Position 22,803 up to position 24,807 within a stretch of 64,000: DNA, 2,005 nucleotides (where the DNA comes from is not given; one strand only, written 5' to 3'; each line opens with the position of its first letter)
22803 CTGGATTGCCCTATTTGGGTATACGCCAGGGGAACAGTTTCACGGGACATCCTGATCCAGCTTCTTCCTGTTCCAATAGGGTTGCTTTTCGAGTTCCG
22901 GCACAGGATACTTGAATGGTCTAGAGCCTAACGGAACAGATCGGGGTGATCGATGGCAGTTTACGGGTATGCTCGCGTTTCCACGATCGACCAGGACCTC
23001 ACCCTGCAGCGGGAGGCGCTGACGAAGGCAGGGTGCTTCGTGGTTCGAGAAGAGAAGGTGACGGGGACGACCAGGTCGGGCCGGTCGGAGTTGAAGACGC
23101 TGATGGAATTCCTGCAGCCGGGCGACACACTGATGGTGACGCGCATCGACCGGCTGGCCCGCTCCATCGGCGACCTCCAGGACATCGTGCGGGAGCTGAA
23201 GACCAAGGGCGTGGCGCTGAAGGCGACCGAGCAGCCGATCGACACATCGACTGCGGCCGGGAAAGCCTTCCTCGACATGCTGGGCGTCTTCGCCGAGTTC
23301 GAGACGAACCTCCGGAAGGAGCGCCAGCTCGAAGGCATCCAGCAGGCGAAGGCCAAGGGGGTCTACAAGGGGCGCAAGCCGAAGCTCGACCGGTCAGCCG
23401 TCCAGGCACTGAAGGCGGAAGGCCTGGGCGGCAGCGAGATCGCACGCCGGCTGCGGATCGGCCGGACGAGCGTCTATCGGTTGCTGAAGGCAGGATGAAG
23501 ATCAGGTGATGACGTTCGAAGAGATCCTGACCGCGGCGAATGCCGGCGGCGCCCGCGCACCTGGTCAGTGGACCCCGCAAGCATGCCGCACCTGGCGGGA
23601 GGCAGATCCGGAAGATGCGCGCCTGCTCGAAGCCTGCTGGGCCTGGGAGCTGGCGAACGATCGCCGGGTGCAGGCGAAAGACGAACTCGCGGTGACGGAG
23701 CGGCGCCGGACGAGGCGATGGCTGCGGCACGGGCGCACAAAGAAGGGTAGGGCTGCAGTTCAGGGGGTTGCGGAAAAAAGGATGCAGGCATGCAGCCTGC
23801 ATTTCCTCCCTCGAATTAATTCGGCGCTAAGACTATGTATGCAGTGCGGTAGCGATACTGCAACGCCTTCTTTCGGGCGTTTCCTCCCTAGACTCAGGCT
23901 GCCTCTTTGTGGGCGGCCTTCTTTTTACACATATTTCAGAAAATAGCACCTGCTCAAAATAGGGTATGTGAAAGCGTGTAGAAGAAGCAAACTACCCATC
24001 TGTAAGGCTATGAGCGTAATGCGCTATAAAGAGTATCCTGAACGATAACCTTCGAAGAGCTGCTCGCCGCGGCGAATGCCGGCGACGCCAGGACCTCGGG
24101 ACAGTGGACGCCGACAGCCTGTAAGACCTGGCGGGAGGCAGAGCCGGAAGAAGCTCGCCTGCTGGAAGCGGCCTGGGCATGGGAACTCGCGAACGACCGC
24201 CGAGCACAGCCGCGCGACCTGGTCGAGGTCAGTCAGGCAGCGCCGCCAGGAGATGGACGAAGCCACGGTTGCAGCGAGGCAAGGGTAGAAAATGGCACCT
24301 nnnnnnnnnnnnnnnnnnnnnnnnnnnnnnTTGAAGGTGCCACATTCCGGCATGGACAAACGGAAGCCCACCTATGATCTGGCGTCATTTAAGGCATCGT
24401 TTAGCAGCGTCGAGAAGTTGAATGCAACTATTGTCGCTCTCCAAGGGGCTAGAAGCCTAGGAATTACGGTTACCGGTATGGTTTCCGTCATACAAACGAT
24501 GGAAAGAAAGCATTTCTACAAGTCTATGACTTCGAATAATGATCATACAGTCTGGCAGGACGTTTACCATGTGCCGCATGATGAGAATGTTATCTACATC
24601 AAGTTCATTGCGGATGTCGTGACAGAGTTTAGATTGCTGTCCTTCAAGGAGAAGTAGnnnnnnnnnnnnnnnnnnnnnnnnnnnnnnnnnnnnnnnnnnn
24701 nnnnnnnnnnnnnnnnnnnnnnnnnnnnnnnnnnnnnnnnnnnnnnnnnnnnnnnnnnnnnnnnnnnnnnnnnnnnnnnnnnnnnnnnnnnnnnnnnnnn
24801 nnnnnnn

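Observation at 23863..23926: Double-hairpin element with compensatory base changes present in two distant copies (also 53860-53921)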

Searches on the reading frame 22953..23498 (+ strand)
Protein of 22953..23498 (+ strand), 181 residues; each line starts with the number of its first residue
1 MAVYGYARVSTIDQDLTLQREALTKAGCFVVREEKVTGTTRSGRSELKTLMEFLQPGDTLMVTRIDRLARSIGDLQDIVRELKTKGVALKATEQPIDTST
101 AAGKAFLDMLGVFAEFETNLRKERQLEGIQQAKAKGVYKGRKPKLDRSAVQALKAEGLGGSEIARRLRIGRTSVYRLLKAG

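Call 27: search_protein_families(library=pfam, proteins=[window:22953-23498:+], max_evalue=0.01)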
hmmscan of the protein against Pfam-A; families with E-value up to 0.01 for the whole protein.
window:22953-23498:+ (181 aa): 7 families
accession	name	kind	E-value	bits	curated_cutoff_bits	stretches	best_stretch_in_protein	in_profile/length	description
PF00239.26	Resolvase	-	4.4e-40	137.6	23.3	1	3-137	1-144/145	Resolvase, N terminal domain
PF02796.21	HTH_7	-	4.6e-06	27.1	23.8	1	140-180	1-44/45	Helix-turn-helix domain of resolvase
PF13384.12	HTH_23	-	0.00011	22.3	24.6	1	147-180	7-40/50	Homeodomain-like domain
PF13551.12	HTH_29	-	0.0008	19.9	28.1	1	155-179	9-34/64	Winged helix-turn helix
PF13518.12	HTH_28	-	0.0051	17.3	25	0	149-179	5-34/52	Helix-turn-helix domain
PF09339.16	HTH_IclR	-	0.0062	16.7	22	0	155-179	16-40/52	IclR helix-turn-helix domain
PF13309.12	HTH_22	-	0.007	16.8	29.6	0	161-179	45-63/63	HTH domain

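Call 58: find_encoding_contigs(protein=window:22953-23498:+, flank=3000, max_places=5)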
Protein window:22953-23498:+ (181 aa): 6 contigs read that carry it; 5 places shown.
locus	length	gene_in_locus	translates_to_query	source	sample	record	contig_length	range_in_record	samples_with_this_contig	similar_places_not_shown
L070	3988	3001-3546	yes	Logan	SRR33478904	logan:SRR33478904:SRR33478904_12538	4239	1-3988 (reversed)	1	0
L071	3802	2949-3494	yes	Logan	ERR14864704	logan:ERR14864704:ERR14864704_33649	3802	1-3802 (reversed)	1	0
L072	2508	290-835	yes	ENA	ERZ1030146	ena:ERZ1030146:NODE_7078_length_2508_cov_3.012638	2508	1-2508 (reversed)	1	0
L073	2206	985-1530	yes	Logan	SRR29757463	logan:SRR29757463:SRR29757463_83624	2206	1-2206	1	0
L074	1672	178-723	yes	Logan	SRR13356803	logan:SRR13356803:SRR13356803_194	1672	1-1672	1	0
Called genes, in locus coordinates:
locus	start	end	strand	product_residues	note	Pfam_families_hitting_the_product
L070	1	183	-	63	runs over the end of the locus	-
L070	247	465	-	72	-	PF12728:HTH_17, PF00376:MerR (faint)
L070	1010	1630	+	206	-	-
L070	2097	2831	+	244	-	PF09509:Hypoth_Ymh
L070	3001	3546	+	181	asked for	PF00239:Resolvase, PF02796:HTH_7 (weak)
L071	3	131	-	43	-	?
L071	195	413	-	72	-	PF12728:HTH_17, PF00376:MerR (faint)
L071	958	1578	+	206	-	-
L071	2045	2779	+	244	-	PF09509:Hypoth_Ymh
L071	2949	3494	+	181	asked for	PF00239:Resolvase, PF02796:HTH_7 (weak)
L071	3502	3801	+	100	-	?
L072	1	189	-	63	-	?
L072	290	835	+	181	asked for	PF00239:Resolvase, PF02796:HTH_7 (weak)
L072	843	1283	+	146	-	-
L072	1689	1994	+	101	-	PF15723:MqsR_toxin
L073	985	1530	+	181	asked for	PF00239:Resolvase, PF02796:HTH_7 (weak)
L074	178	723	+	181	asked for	PF00239:Resolvase, PF02796:HTH_7 (weak)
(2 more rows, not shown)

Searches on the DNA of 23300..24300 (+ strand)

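Call 6: search_rna_families(source=window, start=23300, end=24300, threshold=evalue, max_evalue=10, show_alignments=4)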
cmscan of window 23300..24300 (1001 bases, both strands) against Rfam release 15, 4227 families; matches with E-value up to 10: 6.
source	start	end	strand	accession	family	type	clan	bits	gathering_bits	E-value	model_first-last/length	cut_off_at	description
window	23858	23934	+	RF00519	suhB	Gene; sRNA;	CL00108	46.7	41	2.9e-08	1-77/77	no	Makes More Granules Regulator RNA (mmgR)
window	23878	23926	+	RF02278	Betaproteobacteria_toxic_sRNA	Gene; sRNA;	-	26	50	0.0078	1-64/64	no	Betaproteobacteria toxic small RNA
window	23855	23926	+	RF01489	sbrA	Gene; sRNA;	-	18.4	45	0.69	1-71/71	no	Listeria sRNA sbrA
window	23861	23926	+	RF02651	SorY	Gene; sRNA;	-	15.4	111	2.8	1-83/83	no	Singlet oxygen resistance RNA Y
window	23860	23926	+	RF02837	anti-hemB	Gene; sRNA;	-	14.2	49.5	2.3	1-81/81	no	Burkholderia RNA 7 (anti-hemB)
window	23862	23925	+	RF02631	Hrs13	Gene; sRNA;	-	13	52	4.1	1-82/82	no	Hfq-regulated sRNA 13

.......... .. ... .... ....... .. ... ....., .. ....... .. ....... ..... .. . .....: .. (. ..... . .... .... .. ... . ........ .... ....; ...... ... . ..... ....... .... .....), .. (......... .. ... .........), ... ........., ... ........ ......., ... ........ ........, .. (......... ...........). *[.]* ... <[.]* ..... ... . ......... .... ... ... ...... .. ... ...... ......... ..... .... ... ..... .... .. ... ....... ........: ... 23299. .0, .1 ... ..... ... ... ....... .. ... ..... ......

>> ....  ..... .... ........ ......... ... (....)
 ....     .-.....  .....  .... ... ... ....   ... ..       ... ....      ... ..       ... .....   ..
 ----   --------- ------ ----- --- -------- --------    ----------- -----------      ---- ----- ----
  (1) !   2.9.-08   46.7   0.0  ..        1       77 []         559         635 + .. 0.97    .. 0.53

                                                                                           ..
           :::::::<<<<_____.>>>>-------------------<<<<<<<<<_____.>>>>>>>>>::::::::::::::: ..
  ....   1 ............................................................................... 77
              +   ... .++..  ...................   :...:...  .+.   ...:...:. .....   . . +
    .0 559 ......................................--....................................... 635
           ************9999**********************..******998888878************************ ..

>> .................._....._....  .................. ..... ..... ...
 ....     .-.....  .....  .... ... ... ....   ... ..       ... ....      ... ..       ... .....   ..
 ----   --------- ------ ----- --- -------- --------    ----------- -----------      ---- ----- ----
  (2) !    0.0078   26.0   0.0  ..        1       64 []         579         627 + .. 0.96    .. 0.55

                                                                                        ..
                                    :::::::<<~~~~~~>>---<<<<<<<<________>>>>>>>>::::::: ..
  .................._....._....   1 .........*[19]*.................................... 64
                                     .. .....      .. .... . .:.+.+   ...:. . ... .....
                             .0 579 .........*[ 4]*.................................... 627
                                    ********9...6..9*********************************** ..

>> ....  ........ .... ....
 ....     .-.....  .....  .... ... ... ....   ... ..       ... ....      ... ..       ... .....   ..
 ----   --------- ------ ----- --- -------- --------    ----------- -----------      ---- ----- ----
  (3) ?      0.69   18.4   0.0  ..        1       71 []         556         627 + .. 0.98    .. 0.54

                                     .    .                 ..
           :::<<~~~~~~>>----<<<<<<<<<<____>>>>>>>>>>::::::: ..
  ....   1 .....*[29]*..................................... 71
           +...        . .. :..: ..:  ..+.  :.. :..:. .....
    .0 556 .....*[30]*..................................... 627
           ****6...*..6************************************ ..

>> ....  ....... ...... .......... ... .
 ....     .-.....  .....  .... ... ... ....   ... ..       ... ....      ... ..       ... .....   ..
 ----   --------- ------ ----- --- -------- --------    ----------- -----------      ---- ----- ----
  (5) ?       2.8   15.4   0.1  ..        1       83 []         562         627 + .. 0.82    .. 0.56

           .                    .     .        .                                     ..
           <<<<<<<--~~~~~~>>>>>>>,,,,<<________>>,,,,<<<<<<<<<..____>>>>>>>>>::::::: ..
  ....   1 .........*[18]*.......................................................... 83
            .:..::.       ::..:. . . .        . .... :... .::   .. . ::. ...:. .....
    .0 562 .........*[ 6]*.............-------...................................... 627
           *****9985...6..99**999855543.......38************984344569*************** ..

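Call 47: build_rna_model(alignment_id=A3)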
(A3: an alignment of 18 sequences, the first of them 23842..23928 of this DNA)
Model R1 built from alignment A3 (18 sequences, 121 columns); structure: RNAalifold consensus.
model positions 90; base pairs 19; branch points 2; effective number of sequences 2.01; information 0.633 bits per position. Calibrated on 0.2 Mb of random sequence (short: E-values are rough).
structure used (alignment columns):
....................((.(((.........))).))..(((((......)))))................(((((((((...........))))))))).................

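Call 48: search_with_rna_model(model_id=R1, source=window, filters=off, max_evalue=10, show_alignments=5)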
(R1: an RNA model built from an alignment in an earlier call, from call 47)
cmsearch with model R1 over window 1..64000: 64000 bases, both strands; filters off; matches with E-value up to 10: 21.
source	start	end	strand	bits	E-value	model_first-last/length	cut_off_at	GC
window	23838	23929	+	84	1.6e-18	1-90/90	no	0.54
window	53835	53924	+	81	8.3e-18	1-90/90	no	0.6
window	30989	31102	+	15.3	0.061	1-90/90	no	0.5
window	53892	53922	-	14.2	0.11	51-80/90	no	0.58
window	21269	21329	+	10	1.2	1-90/90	no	0.43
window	51252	51277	+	9.9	1.2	57-80/90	no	0.85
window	23773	23823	+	9.7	1.4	1-90/90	no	0.47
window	29970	30056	-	9.4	1.6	1-90/90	no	0.6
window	62603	62629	+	9.3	1.7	55-80/90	no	0.81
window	49227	49248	+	9.3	1.7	59-80/90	no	0.73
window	51254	51277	-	8.7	2.3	59-80/90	no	0.92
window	40147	40213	-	8.3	3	1-90/90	no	0.66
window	50079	50097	+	7.7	4.2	60-79/90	no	0.89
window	30687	30769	-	7.6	4.4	1-90/90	no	0.34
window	52664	52761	-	7.5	4.8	1-90/90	no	0.64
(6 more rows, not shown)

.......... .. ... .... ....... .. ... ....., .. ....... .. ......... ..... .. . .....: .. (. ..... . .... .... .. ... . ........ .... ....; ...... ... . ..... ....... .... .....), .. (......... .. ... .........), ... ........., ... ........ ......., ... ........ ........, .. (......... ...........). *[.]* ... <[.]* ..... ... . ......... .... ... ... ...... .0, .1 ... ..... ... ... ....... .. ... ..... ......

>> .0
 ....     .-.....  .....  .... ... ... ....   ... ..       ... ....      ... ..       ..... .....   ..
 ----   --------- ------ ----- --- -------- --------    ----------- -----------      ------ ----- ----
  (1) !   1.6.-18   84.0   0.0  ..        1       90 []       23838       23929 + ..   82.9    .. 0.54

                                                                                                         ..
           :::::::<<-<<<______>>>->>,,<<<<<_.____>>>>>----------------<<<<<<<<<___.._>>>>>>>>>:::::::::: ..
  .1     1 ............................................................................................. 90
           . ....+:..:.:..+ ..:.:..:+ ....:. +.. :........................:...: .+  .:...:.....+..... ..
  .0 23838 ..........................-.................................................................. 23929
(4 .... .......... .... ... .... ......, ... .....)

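Call 69: search_with_rna_model(model_id=R1, sources=[window, L001, L002, L003, L004, L005, L006, L007, L008, L009, L010, L011, L012, L013, L014, L015, L016, L017, L019, L020, L021, L022, L023, L024, L026, L027, L028, L029, L030, L031, L032, L034, L035, L036, L037, L038, L039, L041, L042, L043, L044, L045, L046, L047, L048, L049, L050, L051, L052, L053, L054, L055, L056, L057, L058, L059, L060, L061, L062, L063, L064, L066, L067, L068, L069], max_evalue=1, make_alignment=true)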
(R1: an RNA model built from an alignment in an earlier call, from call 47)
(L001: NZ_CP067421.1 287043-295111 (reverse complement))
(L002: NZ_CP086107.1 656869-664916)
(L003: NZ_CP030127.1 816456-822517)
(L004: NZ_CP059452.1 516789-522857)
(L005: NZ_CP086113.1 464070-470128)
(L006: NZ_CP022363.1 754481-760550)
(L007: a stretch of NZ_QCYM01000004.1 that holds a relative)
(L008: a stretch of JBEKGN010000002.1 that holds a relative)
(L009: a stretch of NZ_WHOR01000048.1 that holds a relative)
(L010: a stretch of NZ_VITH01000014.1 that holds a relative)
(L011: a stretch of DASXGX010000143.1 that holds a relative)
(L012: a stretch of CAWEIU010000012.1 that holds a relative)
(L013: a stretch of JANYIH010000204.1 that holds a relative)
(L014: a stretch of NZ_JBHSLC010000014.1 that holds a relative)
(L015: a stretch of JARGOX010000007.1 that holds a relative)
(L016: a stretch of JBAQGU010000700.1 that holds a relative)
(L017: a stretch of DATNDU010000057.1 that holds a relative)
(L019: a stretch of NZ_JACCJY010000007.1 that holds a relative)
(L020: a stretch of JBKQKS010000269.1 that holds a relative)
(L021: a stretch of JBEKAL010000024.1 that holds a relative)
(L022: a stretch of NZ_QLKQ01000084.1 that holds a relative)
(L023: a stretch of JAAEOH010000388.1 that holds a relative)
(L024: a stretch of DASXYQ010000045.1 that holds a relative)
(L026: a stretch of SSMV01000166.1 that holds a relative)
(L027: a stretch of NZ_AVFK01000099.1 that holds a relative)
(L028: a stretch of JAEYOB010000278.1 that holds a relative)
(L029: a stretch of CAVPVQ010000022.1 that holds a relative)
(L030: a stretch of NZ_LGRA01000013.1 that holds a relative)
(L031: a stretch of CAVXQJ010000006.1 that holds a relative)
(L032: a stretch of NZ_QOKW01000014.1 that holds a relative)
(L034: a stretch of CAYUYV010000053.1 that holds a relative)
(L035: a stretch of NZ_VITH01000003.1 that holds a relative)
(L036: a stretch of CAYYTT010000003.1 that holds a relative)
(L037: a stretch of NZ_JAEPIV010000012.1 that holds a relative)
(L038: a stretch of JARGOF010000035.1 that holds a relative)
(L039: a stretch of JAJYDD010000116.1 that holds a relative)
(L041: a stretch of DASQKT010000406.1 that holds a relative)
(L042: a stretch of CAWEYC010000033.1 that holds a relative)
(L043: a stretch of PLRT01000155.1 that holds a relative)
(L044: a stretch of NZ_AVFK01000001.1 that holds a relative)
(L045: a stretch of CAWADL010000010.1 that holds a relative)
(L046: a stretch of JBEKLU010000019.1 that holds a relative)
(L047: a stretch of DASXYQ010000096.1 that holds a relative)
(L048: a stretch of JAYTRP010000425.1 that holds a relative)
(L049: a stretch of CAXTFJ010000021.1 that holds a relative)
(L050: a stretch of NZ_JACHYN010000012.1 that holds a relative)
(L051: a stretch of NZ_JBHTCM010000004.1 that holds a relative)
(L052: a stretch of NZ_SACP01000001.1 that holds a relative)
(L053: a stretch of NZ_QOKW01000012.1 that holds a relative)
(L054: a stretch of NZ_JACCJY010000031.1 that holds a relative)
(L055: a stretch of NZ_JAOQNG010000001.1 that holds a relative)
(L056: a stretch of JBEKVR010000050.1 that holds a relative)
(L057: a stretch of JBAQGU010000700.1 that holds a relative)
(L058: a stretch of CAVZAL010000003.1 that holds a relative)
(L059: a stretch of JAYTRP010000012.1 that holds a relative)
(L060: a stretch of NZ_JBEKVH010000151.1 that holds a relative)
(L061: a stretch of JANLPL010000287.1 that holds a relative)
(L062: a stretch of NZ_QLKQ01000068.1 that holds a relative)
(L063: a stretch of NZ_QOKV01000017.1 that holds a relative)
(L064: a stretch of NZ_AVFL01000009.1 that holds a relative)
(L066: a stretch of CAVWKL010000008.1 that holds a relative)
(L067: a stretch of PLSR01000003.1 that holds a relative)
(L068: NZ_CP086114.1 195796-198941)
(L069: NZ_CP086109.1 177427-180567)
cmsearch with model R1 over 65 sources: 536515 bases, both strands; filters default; matches with E-value up to 1: 80.
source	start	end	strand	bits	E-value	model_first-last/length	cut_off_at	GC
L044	1819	1908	-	92.1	1.5e-19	1-90/90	no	0.56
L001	3981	4068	+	91.1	2.6e-19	1-90/90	no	0.6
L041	6085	6175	-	91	2.8e-19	1-90/90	no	0.55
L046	5181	5275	-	89.8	5.3e-19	1-90/90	no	0.62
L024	6526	6615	+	89.3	6.9e-19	1-90/90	no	0.6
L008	792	886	-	89.1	8.1e-19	1-90/90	no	0.63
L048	4703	4796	+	88.9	8.6e-19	1-90/90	no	0.57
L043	1495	1589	+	88.5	1.1e-18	1-90/90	no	0.63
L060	7363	7457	-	88.5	1.1e-18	1-90/90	no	0.63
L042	1056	1150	+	88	1.4e-18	1-90/90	no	0.63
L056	1373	1467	+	88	1.5e-18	1-90/90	no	0.63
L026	5932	6026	+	87.9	1.6e-18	1-90/90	no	0.64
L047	3821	3914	+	87.6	1.8e-18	1-90/90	no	0.64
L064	3465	3554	+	87.4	2e-18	1-90/90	no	0.57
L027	4310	4397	-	87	2.5e-18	1-90/90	no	0.58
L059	615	709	-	86.7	2.9e-18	1-90/90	no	0.6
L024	1753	1847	+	86.2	3.9e-18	1-90/90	no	0.63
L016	4881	4976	-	86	4.5e-18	1-90/90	no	0.6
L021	6425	6519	+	85.7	5.3e-18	1-90/90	no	0.63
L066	1463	1557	-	85.3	6.5e-18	1-90/90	no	0.6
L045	245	330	-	85.1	7.1e-18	1-90/90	no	0.58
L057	1886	1977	-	85.1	7.5e-18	1-90/90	no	0.59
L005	2970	3059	+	84.8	8.8e-18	1-90/90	no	0.59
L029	5948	6044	-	84.3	1.2e-17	1-90/90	no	0.63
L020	5483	5577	+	84.1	1.3e-17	1-90/90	no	0.62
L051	6055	6143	+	83.2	2.1e-17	1-90/90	no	0.57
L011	4986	5073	-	82.4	3.3e-17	1-90/90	no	0.61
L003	2981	3067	+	81.6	5.1e-17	1-90/90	no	0.6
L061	1398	1482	+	81.4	5.7e-17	1-90/90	no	0.6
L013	1885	1969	+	80.6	9.1e-17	1-90/90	no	0.62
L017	1732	1816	+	80.3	1e-16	1-90/90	no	0.61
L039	4541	4625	-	80.3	1.1e-16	1-90/90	no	0.61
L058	5956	6040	-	80.1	1.2e-16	1-90/90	no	0.61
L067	1263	1357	-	79.4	1.8e-16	1-90/90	no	0.6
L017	1487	1573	+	78.3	3.2e-16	1-90/90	no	0.62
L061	1180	1266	+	78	3.8e-16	1-90/90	no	0.66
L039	4780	4866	-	77.5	5.1e-16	1-90/90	no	0.62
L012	781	868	+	77.3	5.4e-16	1-90/90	no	0.65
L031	3874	3958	-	77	6.5e-16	1-90/90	no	0.64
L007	6057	6152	+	76.8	7.5e-16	1-90/90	no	0.55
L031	2362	2446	-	76.4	9.2e-16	1-90/90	no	0.65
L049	284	371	-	76.3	9.8e-16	1-90/90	no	0.62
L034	532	614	+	72.6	7.4e-15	1-90/90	no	0.59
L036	2616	2705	-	71.6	1.3e-14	1-90/90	no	0.62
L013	1703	1789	+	71.6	1.3e-14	1-90/90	no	0.67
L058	6161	6247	-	71.3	1.6e-14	1-90/90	no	0.63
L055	7460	7571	+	68.2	8.6e-14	1-90/90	no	0.62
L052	5400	5495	-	67.5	1.3e-13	1-90/90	no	0.62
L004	2972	3069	+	66.4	2.4e-13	1-90/90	no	0.55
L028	1441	1550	-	66.1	2.9e-13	1-90/90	no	0.55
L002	3981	4056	+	65.4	4.2e-13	1-90/90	no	0.58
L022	6605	6696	+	64.1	8.4e-13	1-90/90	no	0.55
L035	4828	4925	-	63.9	9.4e-13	1-90/90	no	0.56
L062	1774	1871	-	63.9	9.4e-13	1-90/90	no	0.56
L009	4610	4701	-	62.9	1.6e-12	1-90/90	no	0.54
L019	6414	6511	-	62.8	1.7e-12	1-90/90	no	0.55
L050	2797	2888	+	61.1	4.6e-12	1-90/90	no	0.53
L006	2972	3069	+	60.3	7e-12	1-90/90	no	0.57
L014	7014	7105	-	59.7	9.7e-12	1-90/90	no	0.58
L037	1025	1116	+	58.5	2e-11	1-90/90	no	0.55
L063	2689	2780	+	58.5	2e-11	1-90/90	no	0.55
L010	3728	3819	-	58.4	2e-11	1-90/90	no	0.57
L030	34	130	+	58.3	2.1e-11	1-90/90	no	0.53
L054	1215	1306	-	55.9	8.3e-11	1-90/90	no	0.57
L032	3317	3408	+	55.2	1.2e-10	1-90/90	no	0.6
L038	3234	3326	-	49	3.7e-09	1-90/90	no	0.38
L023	6699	6782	+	48.1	6.3e-09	1-90/90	no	0.33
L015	716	801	+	46.2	1.8e-08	1-90/90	no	0.38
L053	756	862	+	45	3.4e-08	1-90/90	no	0.62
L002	850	938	-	37.2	2.6e-06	1-90/90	no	0.57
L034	3604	3673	-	21.8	0.013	1-90/90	no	0.67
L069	1546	1633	+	19.3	0.056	1-90/90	no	0.5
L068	1524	1637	+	18.8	0.072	1-90/90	no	0.52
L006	3739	3816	+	17.6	0.14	1-90/90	no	0.65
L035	4090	4167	-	15.1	0.57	1-90/90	no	0.68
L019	5675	5753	-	14.4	0.86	1-90/90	no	0.63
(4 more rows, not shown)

Alignment A7: 80 matches aligned to the model, 161 columns, each read 5' to 3' on its own strand. Consensus structure (alignment columns), stored with it:
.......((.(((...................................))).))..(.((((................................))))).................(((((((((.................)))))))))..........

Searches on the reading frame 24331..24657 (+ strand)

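Call 27: search_protein_families(library=pfam, proteins=[window:24331-24657:+], max_evalue=0.01)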
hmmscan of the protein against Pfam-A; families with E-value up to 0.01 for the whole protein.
window:24331-24657:+ (108 aa): 1 family
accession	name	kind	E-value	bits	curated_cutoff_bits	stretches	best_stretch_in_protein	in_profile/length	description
PF15723.11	MqsR_toxin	-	2.6e-29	101.9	26.2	1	12-107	1-95/95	Motility quorum-sensing regulator, toxin of MqsA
